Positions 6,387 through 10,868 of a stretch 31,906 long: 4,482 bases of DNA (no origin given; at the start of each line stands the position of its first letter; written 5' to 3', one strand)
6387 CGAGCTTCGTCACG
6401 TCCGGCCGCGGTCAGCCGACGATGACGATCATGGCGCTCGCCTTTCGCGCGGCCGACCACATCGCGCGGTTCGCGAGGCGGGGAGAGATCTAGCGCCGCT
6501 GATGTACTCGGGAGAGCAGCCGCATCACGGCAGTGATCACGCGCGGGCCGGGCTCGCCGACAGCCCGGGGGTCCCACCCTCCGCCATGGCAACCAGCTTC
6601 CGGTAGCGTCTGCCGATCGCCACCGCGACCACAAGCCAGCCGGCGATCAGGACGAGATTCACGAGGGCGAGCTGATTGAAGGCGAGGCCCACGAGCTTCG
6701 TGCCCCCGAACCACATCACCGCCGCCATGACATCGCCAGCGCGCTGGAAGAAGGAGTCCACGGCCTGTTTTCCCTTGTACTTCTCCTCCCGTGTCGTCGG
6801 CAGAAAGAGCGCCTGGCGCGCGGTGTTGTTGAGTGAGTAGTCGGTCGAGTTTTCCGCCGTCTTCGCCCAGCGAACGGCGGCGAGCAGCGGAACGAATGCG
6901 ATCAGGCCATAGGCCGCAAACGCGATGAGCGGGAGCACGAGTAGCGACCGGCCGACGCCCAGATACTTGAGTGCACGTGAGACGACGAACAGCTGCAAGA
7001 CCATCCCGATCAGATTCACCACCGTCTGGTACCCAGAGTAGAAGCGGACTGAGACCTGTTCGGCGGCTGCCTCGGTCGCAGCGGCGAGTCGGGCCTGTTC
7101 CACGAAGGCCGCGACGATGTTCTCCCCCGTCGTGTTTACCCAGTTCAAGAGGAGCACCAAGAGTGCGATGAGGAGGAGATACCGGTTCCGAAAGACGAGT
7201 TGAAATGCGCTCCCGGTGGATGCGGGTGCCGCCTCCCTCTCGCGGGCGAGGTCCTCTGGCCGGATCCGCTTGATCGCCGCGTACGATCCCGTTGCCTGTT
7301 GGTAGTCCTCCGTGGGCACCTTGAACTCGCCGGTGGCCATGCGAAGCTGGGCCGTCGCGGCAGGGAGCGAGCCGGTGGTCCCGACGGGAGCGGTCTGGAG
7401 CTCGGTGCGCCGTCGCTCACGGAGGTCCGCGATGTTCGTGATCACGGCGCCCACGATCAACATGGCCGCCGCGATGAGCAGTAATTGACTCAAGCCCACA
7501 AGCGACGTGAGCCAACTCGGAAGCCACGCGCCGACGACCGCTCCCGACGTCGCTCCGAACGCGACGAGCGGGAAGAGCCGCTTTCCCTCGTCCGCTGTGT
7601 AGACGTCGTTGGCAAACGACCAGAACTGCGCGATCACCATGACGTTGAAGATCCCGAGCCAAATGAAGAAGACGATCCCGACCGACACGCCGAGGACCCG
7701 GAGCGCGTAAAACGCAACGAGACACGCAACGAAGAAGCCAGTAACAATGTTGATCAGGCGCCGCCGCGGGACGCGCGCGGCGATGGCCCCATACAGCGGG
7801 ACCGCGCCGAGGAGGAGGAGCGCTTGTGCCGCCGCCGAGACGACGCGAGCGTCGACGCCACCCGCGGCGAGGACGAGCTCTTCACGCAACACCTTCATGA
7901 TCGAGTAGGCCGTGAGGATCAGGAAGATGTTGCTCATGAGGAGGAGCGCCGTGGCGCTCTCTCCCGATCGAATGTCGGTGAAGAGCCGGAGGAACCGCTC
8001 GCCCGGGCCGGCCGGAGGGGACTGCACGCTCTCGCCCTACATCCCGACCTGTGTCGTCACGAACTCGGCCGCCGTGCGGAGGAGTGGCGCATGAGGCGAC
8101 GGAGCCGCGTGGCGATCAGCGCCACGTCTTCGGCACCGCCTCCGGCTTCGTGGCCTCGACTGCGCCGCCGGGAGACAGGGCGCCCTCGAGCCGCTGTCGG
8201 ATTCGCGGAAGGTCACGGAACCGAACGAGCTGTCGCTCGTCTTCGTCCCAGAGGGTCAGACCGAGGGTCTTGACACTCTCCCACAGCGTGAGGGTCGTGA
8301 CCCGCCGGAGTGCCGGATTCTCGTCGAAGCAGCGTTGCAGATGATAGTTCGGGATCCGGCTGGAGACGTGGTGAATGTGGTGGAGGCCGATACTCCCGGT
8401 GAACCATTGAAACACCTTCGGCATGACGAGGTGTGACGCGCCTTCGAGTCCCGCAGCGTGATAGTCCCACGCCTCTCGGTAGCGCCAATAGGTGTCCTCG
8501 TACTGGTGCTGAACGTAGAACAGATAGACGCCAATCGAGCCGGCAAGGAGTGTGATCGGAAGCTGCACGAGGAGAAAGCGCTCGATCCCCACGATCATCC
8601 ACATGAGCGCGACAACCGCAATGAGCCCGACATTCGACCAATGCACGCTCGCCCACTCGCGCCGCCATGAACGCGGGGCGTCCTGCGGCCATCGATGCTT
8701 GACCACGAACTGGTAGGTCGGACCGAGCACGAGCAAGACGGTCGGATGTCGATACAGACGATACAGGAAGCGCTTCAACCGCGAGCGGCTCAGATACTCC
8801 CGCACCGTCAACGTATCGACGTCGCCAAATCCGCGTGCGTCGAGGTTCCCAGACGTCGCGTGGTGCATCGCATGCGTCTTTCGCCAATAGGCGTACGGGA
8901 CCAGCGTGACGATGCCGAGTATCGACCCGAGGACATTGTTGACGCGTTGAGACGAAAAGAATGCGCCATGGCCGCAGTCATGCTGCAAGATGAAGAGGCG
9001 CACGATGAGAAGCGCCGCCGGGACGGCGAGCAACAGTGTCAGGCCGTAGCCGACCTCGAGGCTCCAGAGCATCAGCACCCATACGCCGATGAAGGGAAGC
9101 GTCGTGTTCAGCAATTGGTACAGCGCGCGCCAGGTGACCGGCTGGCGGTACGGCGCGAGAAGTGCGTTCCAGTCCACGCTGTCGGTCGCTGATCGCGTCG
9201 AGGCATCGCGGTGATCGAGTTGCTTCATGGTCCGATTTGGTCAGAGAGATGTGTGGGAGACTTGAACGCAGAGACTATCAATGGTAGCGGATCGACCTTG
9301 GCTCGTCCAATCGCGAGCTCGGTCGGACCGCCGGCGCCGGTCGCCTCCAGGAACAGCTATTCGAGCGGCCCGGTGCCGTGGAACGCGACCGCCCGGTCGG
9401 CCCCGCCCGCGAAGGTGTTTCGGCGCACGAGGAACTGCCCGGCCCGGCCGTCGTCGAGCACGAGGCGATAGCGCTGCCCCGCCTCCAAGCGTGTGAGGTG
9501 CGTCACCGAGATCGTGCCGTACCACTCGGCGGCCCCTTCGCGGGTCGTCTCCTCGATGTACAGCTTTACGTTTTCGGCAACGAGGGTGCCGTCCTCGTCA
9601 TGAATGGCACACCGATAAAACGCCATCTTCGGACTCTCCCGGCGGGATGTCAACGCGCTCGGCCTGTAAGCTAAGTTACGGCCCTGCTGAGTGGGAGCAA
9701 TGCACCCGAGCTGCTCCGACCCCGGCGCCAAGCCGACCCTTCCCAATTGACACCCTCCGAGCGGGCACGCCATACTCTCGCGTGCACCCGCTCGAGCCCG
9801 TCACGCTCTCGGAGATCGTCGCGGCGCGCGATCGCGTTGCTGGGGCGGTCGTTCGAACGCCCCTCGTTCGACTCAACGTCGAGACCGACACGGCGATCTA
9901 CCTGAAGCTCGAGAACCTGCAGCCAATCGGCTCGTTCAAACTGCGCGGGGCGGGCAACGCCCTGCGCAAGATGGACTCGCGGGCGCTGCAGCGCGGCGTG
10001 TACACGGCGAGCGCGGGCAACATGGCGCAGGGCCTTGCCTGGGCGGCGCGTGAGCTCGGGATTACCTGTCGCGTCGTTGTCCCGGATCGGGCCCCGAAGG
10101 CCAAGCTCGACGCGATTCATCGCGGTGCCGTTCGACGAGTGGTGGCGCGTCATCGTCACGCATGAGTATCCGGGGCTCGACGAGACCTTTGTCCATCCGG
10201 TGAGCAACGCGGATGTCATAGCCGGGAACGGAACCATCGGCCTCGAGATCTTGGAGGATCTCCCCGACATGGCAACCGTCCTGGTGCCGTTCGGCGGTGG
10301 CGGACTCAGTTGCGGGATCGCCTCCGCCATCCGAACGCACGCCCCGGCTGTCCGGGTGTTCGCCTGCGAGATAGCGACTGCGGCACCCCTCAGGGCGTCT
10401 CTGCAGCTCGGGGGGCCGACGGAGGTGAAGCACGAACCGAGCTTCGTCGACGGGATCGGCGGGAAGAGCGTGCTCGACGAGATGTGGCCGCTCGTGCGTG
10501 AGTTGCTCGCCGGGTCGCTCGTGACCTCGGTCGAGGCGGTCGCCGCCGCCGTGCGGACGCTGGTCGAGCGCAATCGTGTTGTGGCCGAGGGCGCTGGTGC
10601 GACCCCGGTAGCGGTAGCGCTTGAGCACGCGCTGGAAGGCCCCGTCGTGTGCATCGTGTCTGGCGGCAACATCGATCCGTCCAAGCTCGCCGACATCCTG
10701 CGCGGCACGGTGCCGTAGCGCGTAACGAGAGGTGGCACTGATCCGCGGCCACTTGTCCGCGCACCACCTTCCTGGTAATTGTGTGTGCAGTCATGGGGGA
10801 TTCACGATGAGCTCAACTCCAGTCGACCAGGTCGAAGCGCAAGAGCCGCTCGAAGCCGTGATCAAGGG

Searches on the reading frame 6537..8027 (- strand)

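Call 54: search_protein_families(library=pfam, proteins=[window:6537-8027:-], max_evalue=0.0001)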
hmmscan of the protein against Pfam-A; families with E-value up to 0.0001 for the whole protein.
window:6537-8027:- (496 aa): 2 families
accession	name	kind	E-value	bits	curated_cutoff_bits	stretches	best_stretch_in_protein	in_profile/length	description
PF03219.20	TLC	-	1.5e-14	54.2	21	0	392-475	405-491/491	TLC ATP/ADP transporter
PF07690.21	MFS_1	-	1.5e-08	34.4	33.4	1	46-385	22-294/347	Major Facilitator Superfamily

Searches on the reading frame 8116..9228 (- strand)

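Call 54: search_protein_families(library=pfam, proteins=[window:8116-9228:-], max_evalue=0.0001)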
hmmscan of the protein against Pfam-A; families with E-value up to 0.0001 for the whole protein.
window:8116-9228:- (370 aa): 1 family
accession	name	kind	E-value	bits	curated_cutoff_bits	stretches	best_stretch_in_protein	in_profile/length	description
PF00487.30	FA_desaturase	-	2.1e-29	103.5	29.7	1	66-304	7-238/253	Fatty acid desaturase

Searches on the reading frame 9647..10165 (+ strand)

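Call 54: search_protein_families(library=pfam, proteins=[window:9647-10165:+], max_evalue=0.0001)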
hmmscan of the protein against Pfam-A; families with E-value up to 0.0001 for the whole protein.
window:9647-10165:+ (172 aa): 1 family
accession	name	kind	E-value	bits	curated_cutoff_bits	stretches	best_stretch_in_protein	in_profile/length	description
PF00291.31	PALP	-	1.6e-26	93.8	35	1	66-158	3-98/295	Pyridoxal-phosphate dependent enzyme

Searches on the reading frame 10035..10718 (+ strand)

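Call 54: search_protein_families(library=pfam, proteins=[window:10035-10718:+], max_evalue=0.0001)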
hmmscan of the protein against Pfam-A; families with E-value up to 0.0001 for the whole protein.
window:10035-10718:+ (227 aa): 1 family
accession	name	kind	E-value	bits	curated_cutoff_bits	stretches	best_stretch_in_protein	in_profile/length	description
PF00291.31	PALP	-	1.6e-30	106.9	35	1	51-210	129-295/295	Pyridoxal-phosphate dependent enzyme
